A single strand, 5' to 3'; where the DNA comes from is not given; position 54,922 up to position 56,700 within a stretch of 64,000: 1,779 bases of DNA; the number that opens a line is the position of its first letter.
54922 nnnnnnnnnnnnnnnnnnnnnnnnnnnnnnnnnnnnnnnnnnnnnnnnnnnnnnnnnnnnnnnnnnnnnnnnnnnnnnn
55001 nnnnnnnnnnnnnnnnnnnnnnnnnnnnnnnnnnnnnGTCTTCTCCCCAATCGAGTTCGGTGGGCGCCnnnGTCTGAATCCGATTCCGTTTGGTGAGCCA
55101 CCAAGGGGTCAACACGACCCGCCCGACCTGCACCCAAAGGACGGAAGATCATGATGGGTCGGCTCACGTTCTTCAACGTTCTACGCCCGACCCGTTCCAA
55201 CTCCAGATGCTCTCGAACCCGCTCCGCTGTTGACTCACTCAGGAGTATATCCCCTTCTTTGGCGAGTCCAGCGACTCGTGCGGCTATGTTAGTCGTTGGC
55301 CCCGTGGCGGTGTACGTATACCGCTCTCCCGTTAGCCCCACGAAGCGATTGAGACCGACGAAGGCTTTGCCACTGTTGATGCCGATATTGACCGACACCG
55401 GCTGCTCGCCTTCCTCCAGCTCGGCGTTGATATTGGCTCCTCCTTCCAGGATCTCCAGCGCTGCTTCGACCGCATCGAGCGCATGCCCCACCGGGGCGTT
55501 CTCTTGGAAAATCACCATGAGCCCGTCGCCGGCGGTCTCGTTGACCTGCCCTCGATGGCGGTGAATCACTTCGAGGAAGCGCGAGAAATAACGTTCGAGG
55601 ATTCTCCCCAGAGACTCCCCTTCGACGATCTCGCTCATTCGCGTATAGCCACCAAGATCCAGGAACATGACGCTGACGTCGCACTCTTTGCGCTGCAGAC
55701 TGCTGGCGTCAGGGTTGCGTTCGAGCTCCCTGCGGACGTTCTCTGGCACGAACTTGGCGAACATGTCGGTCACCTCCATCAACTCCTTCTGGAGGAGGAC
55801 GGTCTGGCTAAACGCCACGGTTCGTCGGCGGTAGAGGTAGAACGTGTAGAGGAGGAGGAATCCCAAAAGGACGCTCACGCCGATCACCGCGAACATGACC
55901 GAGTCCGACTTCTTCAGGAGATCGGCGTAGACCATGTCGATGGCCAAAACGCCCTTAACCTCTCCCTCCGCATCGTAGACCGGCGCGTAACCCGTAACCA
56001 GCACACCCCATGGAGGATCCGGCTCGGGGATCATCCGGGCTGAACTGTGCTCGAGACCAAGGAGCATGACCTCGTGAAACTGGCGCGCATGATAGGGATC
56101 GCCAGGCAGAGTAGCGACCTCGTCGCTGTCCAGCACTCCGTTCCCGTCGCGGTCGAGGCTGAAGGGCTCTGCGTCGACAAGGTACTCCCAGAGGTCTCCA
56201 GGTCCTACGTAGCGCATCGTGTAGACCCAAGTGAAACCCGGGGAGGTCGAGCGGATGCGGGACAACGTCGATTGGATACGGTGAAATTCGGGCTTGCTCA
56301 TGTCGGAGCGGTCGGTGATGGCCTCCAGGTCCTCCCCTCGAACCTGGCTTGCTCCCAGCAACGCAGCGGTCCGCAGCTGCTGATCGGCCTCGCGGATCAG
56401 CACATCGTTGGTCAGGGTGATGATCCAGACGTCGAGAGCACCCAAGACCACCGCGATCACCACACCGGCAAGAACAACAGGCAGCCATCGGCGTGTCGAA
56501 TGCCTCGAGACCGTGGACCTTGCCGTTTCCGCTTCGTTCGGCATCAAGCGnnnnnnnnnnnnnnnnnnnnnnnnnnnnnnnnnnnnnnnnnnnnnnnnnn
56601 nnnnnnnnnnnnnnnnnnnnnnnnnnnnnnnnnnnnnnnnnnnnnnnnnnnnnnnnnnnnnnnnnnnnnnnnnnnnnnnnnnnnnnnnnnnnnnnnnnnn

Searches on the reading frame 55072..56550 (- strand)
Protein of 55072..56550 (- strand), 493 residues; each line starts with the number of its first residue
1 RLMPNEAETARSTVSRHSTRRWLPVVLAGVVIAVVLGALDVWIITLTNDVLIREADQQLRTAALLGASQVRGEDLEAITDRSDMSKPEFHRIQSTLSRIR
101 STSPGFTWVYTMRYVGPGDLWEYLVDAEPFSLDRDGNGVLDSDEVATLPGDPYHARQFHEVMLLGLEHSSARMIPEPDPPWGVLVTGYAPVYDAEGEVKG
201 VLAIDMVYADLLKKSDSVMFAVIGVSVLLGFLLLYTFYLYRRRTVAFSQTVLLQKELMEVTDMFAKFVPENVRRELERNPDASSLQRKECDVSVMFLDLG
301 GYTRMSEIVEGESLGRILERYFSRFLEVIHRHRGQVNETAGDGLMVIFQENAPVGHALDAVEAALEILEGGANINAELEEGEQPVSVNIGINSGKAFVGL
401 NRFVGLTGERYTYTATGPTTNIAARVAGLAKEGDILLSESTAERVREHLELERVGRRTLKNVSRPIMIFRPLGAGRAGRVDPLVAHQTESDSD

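Call 59: search_protein_families(library=pfam, proteins=[window:55072-56550:-], max_evalue=0.001)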
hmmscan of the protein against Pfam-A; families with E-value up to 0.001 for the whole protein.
window:55072-56550:- (493 aa): 1 family
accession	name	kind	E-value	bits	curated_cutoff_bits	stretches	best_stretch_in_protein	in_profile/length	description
PF00211.25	Guanylate_cyc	-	3.8e-19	69.4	21.9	1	291-460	8-171/183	Adenylate and Guanylate cyclase catalytic domain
